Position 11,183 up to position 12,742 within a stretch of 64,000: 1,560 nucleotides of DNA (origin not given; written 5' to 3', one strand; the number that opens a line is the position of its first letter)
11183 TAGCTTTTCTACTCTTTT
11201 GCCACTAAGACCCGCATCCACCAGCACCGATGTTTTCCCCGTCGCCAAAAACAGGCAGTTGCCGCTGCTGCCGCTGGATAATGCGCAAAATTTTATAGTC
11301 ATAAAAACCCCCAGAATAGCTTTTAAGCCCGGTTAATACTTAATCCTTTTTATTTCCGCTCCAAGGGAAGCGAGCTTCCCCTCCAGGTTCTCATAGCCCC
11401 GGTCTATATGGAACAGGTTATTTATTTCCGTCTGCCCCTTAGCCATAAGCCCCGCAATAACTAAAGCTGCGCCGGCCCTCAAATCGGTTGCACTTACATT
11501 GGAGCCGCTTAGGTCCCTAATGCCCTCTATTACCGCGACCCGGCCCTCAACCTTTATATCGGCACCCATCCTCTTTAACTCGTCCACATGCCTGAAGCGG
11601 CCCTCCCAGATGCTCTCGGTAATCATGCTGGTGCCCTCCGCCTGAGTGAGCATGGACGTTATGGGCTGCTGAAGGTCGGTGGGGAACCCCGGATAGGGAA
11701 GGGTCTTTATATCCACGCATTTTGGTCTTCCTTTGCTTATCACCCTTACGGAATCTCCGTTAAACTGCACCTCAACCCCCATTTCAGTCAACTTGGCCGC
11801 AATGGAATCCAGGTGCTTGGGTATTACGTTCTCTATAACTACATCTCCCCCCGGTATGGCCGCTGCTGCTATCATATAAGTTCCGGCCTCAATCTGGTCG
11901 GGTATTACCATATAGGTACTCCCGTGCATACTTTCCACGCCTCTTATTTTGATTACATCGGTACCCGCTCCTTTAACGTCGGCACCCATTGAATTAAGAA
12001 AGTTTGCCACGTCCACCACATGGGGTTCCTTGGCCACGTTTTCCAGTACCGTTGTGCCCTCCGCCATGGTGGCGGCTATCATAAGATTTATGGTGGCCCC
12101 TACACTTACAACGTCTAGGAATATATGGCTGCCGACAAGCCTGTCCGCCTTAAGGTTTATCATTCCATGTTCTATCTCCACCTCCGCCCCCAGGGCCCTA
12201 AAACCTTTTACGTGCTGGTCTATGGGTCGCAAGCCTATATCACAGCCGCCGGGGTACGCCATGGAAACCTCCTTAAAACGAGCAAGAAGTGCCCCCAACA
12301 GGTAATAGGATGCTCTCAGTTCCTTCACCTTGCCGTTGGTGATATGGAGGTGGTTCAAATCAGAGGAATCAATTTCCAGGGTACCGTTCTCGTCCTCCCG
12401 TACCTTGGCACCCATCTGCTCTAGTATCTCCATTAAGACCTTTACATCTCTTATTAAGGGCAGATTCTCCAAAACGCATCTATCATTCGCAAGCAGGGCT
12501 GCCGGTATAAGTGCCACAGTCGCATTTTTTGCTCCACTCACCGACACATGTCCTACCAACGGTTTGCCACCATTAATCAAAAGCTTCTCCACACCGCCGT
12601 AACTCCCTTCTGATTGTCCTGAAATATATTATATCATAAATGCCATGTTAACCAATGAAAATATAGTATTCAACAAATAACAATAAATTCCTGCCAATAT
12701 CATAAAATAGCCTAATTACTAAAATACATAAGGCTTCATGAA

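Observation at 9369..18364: walR-walK-yycH-yycI-yycJ-htrA operon with murA and an extra secreted protein embedded in it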

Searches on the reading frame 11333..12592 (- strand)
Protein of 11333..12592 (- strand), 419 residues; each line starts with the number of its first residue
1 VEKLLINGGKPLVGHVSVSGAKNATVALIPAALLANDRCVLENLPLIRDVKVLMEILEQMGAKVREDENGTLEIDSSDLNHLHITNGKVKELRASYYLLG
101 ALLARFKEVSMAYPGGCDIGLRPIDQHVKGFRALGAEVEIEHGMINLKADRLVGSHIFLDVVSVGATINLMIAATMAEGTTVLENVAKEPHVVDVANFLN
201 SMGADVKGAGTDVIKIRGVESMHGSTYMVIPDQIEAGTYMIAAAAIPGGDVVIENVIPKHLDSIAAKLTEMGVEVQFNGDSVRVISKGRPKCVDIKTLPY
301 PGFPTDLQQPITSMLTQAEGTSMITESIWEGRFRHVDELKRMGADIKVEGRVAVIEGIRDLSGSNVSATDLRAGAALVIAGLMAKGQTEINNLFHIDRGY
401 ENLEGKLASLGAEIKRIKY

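Call 3: search_protein_families(library=pfam, proteins=[window:11333-12592:-], max_evalue=0.01)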
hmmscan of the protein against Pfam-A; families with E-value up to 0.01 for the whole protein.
window:11333-12592:- (419 aa): 1 family
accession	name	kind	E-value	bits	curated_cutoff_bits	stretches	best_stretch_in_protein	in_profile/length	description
PF00275.25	EPSP_synthase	-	5.1e-105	352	22.8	1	7-407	2-417/417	EPSP synthase (3-phosphoshikimate 1-carboxyvinyltransferase)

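Call 4: search_protein_families(library=ncbifam, proteins=[window:11333-12592:-], max_evalue=0.01)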
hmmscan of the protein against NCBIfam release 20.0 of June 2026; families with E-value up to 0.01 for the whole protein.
window:11333-12592:- (419 aa): 6 families
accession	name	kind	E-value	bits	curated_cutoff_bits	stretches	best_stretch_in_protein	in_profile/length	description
NF009470.0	PRK12830.1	equivalog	1.5e-196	653.1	552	1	1-418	1-416/417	UDP-N-acetylglucosamine 1-carboxyvinyltransferase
NF006873.0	PRK09369.1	subfamily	4.5e-171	569.1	297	1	1-418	1-418/419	UDP-N-acetylglucosamine 1-carboxyvinyltransferase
TIGR01072.1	murA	equivalog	8.4e-171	568.3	392.7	1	1-416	1-416/416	UDP-N-acetylglucosamine 1-carboxyvinyltransferase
TIGR01356.1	aroA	equivalog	4.2e-32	111.5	287.25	1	14-409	1-411/415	3-phosphoshikimate 1-carboxyvinyltransferase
NF011381.1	PRK14806.1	equivalog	1.5e-16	59.8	902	1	5-414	305-730/733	bifunctional prephenate dehydrogenase/3-phosphoshikimate 1-carboxyvinyltransferase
NF008816.0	PRK11860.1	equivalog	2.1e-07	29.5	943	1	126-221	280-380/662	bifunctional 3-phosphoshikimate 1-carboxyvinyltransferase/cytidylate kinase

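Call 24: search_solved_structures(query=window:11333-12592:-, max_evalue=1e-50)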
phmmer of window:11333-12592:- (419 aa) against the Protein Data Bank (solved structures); distinct sequences matched with E-value up to 1e-50: 32.
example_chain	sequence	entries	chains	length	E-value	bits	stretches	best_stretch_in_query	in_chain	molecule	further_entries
6q03_A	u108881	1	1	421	1.8e-135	455.2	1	1-416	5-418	UDP-N-acetylglucosamine 1-carboxyvinyltransferase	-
3sg1_A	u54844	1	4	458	3.1e-134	451.2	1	1-417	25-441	UDP-N-acetylglucosamine 1-carboxyvinyltransferase 1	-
6q11_A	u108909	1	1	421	6.1e-134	450.2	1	1-416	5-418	UDP-N-acetylglucosamine 1-carboxyvinyltransferase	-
6q0y_A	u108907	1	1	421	6.2e-134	450.2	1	1-416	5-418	UDP-N-acetylglucosamine 1-carboxyvinyltransferase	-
6q0a_A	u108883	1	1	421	1.2e-133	449.3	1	1-416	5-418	UDP-N-acetylglucosamine 1-carboxyvinyltransferase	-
3r38_A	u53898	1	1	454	1.5e-127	429.1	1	1-417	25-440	UDP-N-acetylglucosamine 1-carboxyvinyltransferase 1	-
3zh4_A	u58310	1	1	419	2.1e-126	425.4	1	1-417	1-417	UDP-N-ACETYLGLUCOSAMINE 1-CARBOXYVINYLTRANSFERASE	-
3zh3_A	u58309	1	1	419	2.3e-126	425.3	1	1-417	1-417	UDP-N-ACETYLGLUCOSAMINE 1-CARBOXYVINYLTRANSFERASE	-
1naw_A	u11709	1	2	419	6.8e-123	413.8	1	1-418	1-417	UDP-N-ACETYLGLUCOSAMINE 1-CARBOXYVINYL-TRANSFERASE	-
1ejc_A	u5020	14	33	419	1.5e-122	412.7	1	1-418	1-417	UDP-N-ACETYLGLUCOSAMINE ENOLPYRUVYLTRANSFERASE | UDP-N-ACETYLGLUCOSAMINE 1-CARBOXYVINYLTRANSFERASE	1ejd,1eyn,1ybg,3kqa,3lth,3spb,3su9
1uae_A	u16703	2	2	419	1.6e-122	412.6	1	1-418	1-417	UDP-N-ACETYLGLUCOSAMINE ENOLPYRUVYL TRANSFERASE | UDP-N-acetylglucosamine 1-carboxyvinyltransferase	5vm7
3iss_A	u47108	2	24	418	3.6e-122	411.5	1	1-418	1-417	UDP-N-acetylglucosamine 1-carboxyvinyltransferase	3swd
3kqj_A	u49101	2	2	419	3.6e-122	411.5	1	1-418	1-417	UDP-N-acetylglucosamine 1-carboxyvinyltransferase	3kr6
2z2c_A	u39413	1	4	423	3.7e-122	411.4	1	1-418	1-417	UDP-N-acetylglucosamine 1-carboxyvinyltransferase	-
4eii_A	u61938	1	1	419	4.2e-122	411.2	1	1-418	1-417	UDP-N-acetylglucosamine 1-carboxyvinyltransferase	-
5wi5_A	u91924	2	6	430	1.2e-114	386.7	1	1-418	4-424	UDP-N-acetylglucosamine 1-carboxyvinyltransferase 1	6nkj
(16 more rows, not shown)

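Call 28: find_homologous_proteins(query=window:11333-12592:-, max_evalue=1e-50)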
Query window:11333-12592:- (419 aa): 8000 proteins with E <= 1e-50 among 8000 candidates; the best 120 are listed.
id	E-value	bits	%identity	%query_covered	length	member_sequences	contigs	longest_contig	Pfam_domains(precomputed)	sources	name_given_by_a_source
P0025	3.7e-268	907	100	100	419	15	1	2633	PF00275.26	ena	-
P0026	2.3e-238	809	89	100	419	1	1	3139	PF00275.26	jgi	-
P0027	2.7e-237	805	89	100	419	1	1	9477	PF00275.26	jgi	jgi:UDP-N-acetylglucosamine 1-carboxyvinyltransferase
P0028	6.5e-236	801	86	100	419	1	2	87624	PF00275.26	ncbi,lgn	-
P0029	5.6e-235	798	86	100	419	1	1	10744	PF00275.26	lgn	-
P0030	9.8e-235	797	89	100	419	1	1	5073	PF00275.26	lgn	-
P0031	1.0e-234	797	89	100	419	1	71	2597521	PF00275.26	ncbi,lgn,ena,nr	ncbi:MAG: UDP-N-acetylglucosamine 1-carboxyvinyltransferase [Clostridiales bacterium]|nr:UDP-N-acety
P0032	1.3e-234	797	89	100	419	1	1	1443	PF00275.26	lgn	-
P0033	1.9e-234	796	86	100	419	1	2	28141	PF00275.26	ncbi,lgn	-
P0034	2.5e-234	796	88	100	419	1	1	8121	PF00275.26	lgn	-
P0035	2.6e-234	796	88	100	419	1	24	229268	PF00275.26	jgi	jgi:UDP-N-acetylglucosamine 1-carboxyvinyltransferase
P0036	3.3e-234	795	89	100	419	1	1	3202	PF00275.26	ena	-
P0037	3.3e-234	795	89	100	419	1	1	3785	PF00275.26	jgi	-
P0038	5.2e-234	795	88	100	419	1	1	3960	PF00275.26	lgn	-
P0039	7.6e-234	794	88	100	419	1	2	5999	PF00275.26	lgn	-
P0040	5.6e-233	791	88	100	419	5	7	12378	PF00275.26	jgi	jgi:UDP-N-acetylglucosamine 1-carboxyvinyltransferase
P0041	5.8e-233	791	88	100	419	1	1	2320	PF00275.26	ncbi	-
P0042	7.0e-233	791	88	100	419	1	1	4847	PF00275.26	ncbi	-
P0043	1.4e-232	790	87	100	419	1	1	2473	PF00275.26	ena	-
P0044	1.4e-232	790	88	100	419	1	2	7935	PF00275.26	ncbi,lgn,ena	-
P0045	5.7e-232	788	88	100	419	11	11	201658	PF00275.26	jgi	jgi:UDP-N-acetylglucosamine 1-carboxyvinyltransferase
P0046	3.1e-231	785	87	100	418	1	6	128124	PF00275.26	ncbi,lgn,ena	-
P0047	7.4e-231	784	86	100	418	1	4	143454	PF00275.26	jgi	jgi:UDP-N-acetylglucosamine 1-carboxyvinyltransferase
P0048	2.5e-230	782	85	100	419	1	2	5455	PF00275.26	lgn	-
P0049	1.0e-229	780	86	100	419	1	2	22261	PF00275.26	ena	-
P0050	1.7e-229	780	85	100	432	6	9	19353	PF00275.26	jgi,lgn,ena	jgi:UDP-N-acetylglucosamine 1-carboxyvinyltransferase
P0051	1.3e-228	777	85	100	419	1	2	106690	PF00275.26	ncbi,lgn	-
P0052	4.1e-220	749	81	100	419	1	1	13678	PF00275.26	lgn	-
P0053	1.0e-219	748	81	100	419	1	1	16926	PF00275.26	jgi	jgi:UDP-N-acetylglucosamine 1-carboxyvinyltransferase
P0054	3.2e-219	746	81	100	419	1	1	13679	PF00275.26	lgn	-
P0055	9.1e-219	744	81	100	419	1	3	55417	PF00275.26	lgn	-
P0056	2.3e-218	743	81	100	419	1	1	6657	PF00275.26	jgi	jgi:UDP-N-acetylglucosamine 1-carboxyvinyltransferase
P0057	9.2e-208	708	78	99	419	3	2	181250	PF00275.26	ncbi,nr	ncbi:MAG: UDP-N-acetylglucosamine 1-carboxyvinyltransferase [Firmicutes bacterium]|nr:UDP-N-acetylgl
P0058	2.3e-206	704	76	100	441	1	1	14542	PF00275.26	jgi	-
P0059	8.8e-204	695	76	99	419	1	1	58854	PF00275.26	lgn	-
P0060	1.2e-203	695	76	100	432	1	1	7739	PF00275.26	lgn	-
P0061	1.3e-203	695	-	-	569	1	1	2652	PF00275.26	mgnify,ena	mgnify:CR=1 FL=1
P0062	7.5e-203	692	75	99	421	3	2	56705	PF00275.26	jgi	jgi:UDP-N-acetylglucosamine 1-carboxyvinyltransferase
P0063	1.7e-200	684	-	-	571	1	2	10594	PF00275.26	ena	-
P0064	2.3e-200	684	-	-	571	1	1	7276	PF00275.26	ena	-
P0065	8.6e-199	679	-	-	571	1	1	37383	PF00275.26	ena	-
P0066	2.1e-186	638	94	74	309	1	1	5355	PF00275.26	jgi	jgi:UDP-N-acetylglucosamine 1-carboxyvinyltransferase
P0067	7.1e-183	626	70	99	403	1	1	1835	PF00275.26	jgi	jgi:UDP-N-acetylglucosamine 1-carboxyvinyltransferase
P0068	2.3e-181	621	67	100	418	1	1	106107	PF00275.26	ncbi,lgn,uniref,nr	ncbi:UDP-N-acetylglucosamine 1-carboxyvinyltransferase [Caloranaerobacter sp. TR13]|uniref:UDP-N-ace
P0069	6.0e-181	620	67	99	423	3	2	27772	PF00275.26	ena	-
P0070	7.2e-181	620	67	100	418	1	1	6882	PF00275.26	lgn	-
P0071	1.5e-180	619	67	100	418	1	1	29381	PF00275.26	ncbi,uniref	ncbi:UDP-N-acetylglucosamine 1-carboxyvinyltransferase [Caloranaerobacter sp. DY30410]|uniref:UDP-N-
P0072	4.2e-180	617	67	100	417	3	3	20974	PF00275.26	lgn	-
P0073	9.4e-180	616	67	99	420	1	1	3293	PF00275.26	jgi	jgi:UDP-N-acetylglucosamine 1-carboxyvinyltransferase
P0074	1.0e-179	616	68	99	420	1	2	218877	PF00275.26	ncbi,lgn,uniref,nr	ncbi:UDP-N-acetylglucosamine 1-carboxyvinyltransferase [Anaerosolibacter carboniphilus]|uniref:UDP-N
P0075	1.1e-179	616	67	100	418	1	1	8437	PF00275.26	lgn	-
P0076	1.9e-179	615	68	100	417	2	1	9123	PF00275.26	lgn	-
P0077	1.9e-179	615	67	100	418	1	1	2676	PF00275.26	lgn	-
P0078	2.0e-179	615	66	100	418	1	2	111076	PF00275.26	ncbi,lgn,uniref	ncbi:UDP-N-acetylglucosamine 1-carboxyvinyltransferase [Brassicibacter mesophilus]|uniref:UDP-N-acet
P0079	2.0e-179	615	68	100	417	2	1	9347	PF00275.26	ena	-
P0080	2.6e-179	615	67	100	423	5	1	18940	PF00275.26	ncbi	ncbi:UDP-N-acetylglucosamine 1-carboxyvinyltransferase [Caloranaerobacter azorensis]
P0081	2.6e-179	614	67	100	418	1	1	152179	PF00275.26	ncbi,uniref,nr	ncbi:UDP-N-acetylglucosamine 1-carboxyvinyltransferase [Caloranaerobacter ferrireducens]|uniref:UDP-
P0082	6.0e-179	613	91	74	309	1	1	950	PF00275.26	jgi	jgi:UDP-N-acetylglucosamine 1-carboxyvinyltransferase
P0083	1.5e-178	612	67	100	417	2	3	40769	PF00275.26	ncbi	-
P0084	2.2e-178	611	67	99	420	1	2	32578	PF00275.26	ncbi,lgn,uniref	ncbi:UDP-N-acetylglucosamine 1-carboxyvinyltransferase [Anaerosolibacter sp.]|uniref:UDP-N-acetylglu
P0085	4.5e-178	610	67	100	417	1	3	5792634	PF00275.26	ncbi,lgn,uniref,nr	ncbi:UDP-N-acetylglucosamine 1-carboxyvinyltransferase [Geosporobacter ferrireducens]|uniref:UDP-N-a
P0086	8.1e-178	610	67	99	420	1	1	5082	PF00275.26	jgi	jgi:UDP-N-acetylglucosamine 1-carboxyvinyltransferase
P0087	1.0e-177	609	66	99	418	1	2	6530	PF00275.26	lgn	-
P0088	1.2e-177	609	67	100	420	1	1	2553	PF00275.26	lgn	-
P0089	2.7e-177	608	66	100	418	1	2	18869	PF00275.26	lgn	-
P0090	4.7e-177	607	66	100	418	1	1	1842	PF00275.26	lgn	-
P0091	9.4e-177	606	66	99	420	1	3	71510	PF00275.26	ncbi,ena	-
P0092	1.1e-176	606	66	100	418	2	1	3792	PF00275.26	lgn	-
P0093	1.4e-176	605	67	100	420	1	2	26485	PF00275.26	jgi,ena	-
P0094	1.5e-176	605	66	100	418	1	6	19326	PF00275.26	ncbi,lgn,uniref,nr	ncbi:UDP-N-acetylglucosamine 1-carboxyvinyltransferase [Caldisalinibacter kiritimatiensis]|uniref:UD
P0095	2.7e-176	605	-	-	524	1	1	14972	PF00275.26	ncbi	-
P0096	2.8e-176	605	65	100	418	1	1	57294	PF00275.26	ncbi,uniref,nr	ncbi:UDP-N-acetylglucosamine 1-carboxyvinyltransferase [Thermohalobacter berrensis]|uniref:UDP-N-ace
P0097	5.0e-176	604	67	100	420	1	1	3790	PF00275.26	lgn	-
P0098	1.7e-175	602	67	100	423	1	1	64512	PF00275.26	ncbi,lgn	ncbi:MAG: UDP-N-acetylglucosamine 1-carboxyvinyltransferase [Bacillota bacterium]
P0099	2.0e-175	602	65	99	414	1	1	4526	PF00275.26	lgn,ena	-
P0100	2.4e-175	601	67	99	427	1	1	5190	PF00275.26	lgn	-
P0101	3.8e-175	601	67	100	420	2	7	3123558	PF00275.26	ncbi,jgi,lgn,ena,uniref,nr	ncbi:UDP-N-acetylglucosamine 1-carboxyvinyltransferase [Alkaliphilus oremlandii]|uniref:UDP-N-acetyl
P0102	4.1e-175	601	66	100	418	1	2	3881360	PF00275.26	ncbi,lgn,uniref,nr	ncbi:UDP-N-acetylglucosamine 1-carboxyvinyltransferase [Proteiniborus sp. MB09-C3]|uniref:UDP-N-acet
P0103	4.6e-175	600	66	100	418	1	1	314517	PF00275.26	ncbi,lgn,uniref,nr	ncbi:UDP-N-acetylglucosamine 1-carboxyvinyltransferase [Alkaliphilus transvaalensis]|uniref:UDP-N-ac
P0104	8.2e-175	600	64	100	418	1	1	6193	PF00275.26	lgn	-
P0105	1.3e-174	599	65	99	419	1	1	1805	PF00275.26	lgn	-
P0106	1.5e-174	599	65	100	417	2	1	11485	PF00275.26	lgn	-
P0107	1.7e-174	599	64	100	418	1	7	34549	PF00275.26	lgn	-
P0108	1.9e-174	598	64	100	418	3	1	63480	PF00275.26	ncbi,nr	ncbi:MAG: UDP-N-acetylglucosamine 1-carboxyvinyltransferase [Firmicutes bacterium]|nr:UDP-N-acetylgl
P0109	2.2e-174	598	66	100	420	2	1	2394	PF00275.26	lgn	-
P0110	2.5e-174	598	65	99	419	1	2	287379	PF00275.26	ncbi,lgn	-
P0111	2.5e-174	598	67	100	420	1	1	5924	PF00275.26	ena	-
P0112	3.0e-174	598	66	100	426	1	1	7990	PF00275.26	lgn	-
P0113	3.3e-174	598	64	100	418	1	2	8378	PF00275.26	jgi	jgi:UDP-N-acetylglucosamine 1-carboxyvinyltransferase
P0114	3.8e-174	597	65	100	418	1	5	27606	PF00275.26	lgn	-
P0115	4.5e-174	597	65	100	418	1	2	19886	PF00275.26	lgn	-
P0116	5.6e-174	597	64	99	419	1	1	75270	PF00275.26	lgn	-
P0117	6.0e-174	597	66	99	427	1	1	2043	PF00275.26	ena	-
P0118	6.1e-174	597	64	100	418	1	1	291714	PF00275.26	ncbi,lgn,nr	ncbi:MAG: UDP-N-acetylglucosamine 1-carboxyvinyltransferase [Firmicutes bacterium]|nr:UDP-N-acetylgl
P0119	7.4e-174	597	64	100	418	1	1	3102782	PF00275.26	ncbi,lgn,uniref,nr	ncbi:UDP-N-acetylglucosamine 1-carboxyvinyltransferase 2 [Koleobacter methoxysyntrophicus]|uniref:UD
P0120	8.8e-174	596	65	100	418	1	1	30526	PF00275.26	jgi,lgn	jgi:UDP-N-acetylglucosamine 1-carboxyvinyltransferase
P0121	9.6e-174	596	66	100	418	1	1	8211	PF00275.26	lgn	-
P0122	9.8e-174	596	66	100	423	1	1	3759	PF00275.26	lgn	-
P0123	1.1e-173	596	65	100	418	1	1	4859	PF00275.26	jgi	jgi:UDP-N-acetylglucosamine 1-carboxyvinyltransferase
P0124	1.2e-173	596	64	100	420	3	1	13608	PF00275.26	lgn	-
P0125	1.2e-173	596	65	100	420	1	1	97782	PF00275.26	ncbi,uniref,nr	ncbi:UDP-N-acetylglucosamine 1-carboxyvinyltransferase [Thermotalea metallivorans]|uniref:UDP-N-acet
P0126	1.3e-173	596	66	99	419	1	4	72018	PF00275.26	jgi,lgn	-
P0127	1.3e-173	596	66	100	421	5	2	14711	PF00275.26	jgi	jgi:UDP-N-acetylglucosamine 1-carboxyvinyltransferase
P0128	1.3e-173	596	66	100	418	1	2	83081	PF00275.26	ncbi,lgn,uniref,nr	ncbi:UDP-N-acetylglucosamine 1-carboxyvinyltransferase [Alkaliphilus hydrothermalis]|uniref:UDP-N-ac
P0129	1.4e-173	596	64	100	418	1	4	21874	PF00275.26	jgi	-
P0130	1.5e-173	596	66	100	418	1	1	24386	PF00275.26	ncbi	-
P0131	1.7e-173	595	66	99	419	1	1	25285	PF00275.26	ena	-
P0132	1.9e-173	595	65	100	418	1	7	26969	PF00275.26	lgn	-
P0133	2.0e-173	595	66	100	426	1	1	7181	PF00275.26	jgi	jgi:UDP-N-acetylglucosamine 1-carboxyvinyltransferase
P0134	2.1e-173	595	65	100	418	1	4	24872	PF00275.26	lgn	-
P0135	2.4e-173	595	66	99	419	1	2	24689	PF00275.26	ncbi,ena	-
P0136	2.4e-173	595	66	99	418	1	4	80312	PF00275.26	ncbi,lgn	-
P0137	2.8e-173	595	64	100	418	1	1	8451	PF00275.26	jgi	-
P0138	2.8e-173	595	66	100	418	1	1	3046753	PF00275.26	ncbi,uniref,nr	ncbi:UDP-N-acetylglucosamine 1-carboxyvinyltransferase [Crassaminicella thermophila]|uniref:UDP-N-ac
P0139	2.9e-173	595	66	99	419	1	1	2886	PF00275.26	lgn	-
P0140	3.1e-173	594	65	100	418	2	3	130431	PF00275.26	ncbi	-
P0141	3.4e-173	594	65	100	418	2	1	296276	PF00275.26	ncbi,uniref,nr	ncbi:UDP-N-acetylglucosamine 1-carboxyvinyltransferase [Inediibacterium massiliense]|uniref:UDP-N-ac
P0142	3.4e-173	594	64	100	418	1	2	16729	PF00275.26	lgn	-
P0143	3.7e-173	594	65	100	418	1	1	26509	PF00275.26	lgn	-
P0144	3.7e-173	594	66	100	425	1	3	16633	PF00275.26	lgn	-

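Call 29: find_encoding_contigs(protein=P0101, flank=9000, max_places=1)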
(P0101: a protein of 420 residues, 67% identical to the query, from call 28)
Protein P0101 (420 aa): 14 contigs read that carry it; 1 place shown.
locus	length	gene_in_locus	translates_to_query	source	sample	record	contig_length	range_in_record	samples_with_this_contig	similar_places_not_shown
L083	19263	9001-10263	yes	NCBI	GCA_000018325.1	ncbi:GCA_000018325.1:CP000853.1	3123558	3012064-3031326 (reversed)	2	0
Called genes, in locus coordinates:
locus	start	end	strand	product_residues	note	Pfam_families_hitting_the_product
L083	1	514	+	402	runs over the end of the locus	PF00563:EAL, PF08668:HDOD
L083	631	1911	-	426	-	PF00082:Peptidase_S8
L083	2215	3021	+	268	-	PF13485:Peptidase_MA_2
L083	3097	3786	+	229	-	PF00072:Response_reg, PF00486:Trans_reg_C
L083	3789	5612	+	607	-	PF00672:HAMP, PF00989:PAS, PF08448:PAS_4 (weak), PF13426:PAS_9, PF00512:HisKA, PF02518:HATPase_c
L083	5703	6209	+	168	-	-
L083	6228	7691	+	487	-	PF07435:YycH_N (faint)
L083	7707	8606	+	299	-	PF09648:YycI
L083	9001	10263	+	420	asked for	PF00275:EPSP_synthase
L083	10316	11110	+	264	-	PF00753:Lactamase_B, PF23023:Anti-Pycsar_Apyc1, PF12706:Lactamase_B_2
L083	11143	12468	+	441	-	PF00089:Trypsin, PF13365:Trypsin_2, PF00595:PDZ (weak), PF13180:PDZ_2, PF17820:PDZ_6 (weak)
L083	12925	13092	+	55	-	PF14116:YyzF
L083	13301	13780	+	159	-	PF02590:SPOUT_MTase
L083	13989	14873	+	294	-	PF00561:Abhydrolase_1, PF12146:Hydrolase_4 (weak), PF12697:Abhydrolase_6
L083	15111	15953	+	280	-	PF00376:MerR, PF13411:MerR_1, PF06445:GyrI-like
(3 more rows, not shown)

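Call 30: find_encoding_contigs(protein=P0119, flank=9000, max_places=1)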
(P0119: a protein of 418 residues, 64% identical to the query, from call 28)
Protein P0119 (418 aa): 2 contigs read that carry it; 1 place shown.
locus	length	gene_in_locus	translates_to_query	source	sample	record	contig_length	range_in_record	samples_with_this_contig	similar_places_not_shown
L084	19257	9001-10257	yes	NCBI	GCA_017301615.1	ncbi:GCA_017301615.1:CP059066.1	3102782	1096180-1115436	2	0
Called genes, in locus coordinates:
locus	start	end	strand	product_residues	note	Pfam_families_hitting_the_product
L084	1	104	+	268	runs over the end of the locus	PF00005:ABC_tran, PF13401:AAA_22 (faint), PF13304:AAA_21 (faint)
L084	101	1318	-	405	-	PF07690:MFS_1, PF00083:Sugar_tr (weak)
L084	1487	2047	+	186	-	PF09587:PGA_cap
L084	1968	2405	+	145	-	PF09587:PGA_cap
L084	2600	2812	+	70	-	PF09723:Zn_ribbon_8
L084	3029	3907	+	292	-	PF13485:Peptidase_MA_2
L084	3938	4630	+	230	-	PF00072:Response_reg, PF00486:Trans_reg_C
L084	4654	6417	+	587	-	PF02743:dCache_1 (faint), PF23846:Cache_WalK, PF00672:HAMP, PF00989:PAS, PF13188:PAS_8 (weak), PF13426:PAS_9, PF00512:HisKA, PF02518:HATPase_c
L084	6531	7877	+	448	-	PF07435:YycH_N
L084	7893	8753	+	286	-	PF09648:YycI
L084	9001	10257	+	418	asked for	PF00275:EPSP_synthase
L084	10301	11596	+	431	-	PF09861:Lar_N, PF21113:LarA_C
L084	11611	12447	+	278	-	PF00753:Lactamase_B, PF13483:Lactamase_B_3 (weak), PF23023:Anti-Pycsar_Apyc1, PF12706:Lactamase_B_2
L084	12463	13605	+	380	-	PF00089:Trypsin, PF13365:Trypsin_2, PF00595:PDZ, PF13180:PDZ_2, PF17820:PDZ_6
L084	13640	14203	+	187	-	PF10646:Germane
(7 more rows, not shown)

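Call 31: find_encoding_contigs(protein=P0068, flank=9000, max_places=1)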
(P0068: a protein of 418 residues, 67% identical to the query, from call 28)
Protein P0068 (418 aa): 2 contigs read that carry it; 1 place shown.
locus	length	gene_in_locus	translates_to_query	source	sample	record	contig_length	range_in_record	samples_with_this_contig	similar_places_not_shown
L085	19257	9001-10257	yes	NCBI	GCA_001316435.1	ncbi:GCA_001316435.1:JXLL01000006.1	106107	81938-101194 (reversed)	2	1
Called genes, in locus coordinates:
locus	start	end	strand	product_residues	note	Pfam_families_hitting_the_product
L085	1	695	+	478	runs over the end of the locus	PF01476:LysM, PF07501:G5, PF01551:Peptidase_M23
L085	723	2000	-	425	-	PF00082:Peptidase_S8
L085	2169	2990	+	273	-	PF13485:Peptidase_MA_2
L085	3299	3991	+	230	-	PF00072:Response_reg, PF00486:Trans_reg_C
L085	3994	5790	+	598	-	PF00672:HAMP, PF00989:PAS (weak), PF08448:PAS_4 (weak), PF13426:PAS_9, PF00512:HisKA, PF02518:HATPase_c, PF13589:HATPase_c_3 (weak)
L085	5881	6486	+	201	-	-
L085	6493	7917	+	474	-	PF07435:YycH_N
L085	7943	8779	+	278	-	PF09648:YycI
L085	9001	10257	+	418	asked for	PF00275:EPSP_synthase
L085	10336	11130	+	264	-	PF00753:Lactamase_B, PF23023:Anti-Pycsar_Apyc1, PF12706:Lactamase_B_2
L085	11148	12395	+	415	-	PF00089:Trypsin, PF13365:Trypsin_2, PF00595:PDZ, PF13180:PDZ_2, PF17820:PDZ_6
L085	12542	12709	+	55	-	PF14116:YyzF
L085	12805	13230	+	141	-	PF01844:HNH, PF13395:HNH_4, PF14279:HNH_5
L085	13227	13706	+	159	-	PF02590:SPOUT_MTase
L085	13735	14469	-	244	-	PF01925:TauE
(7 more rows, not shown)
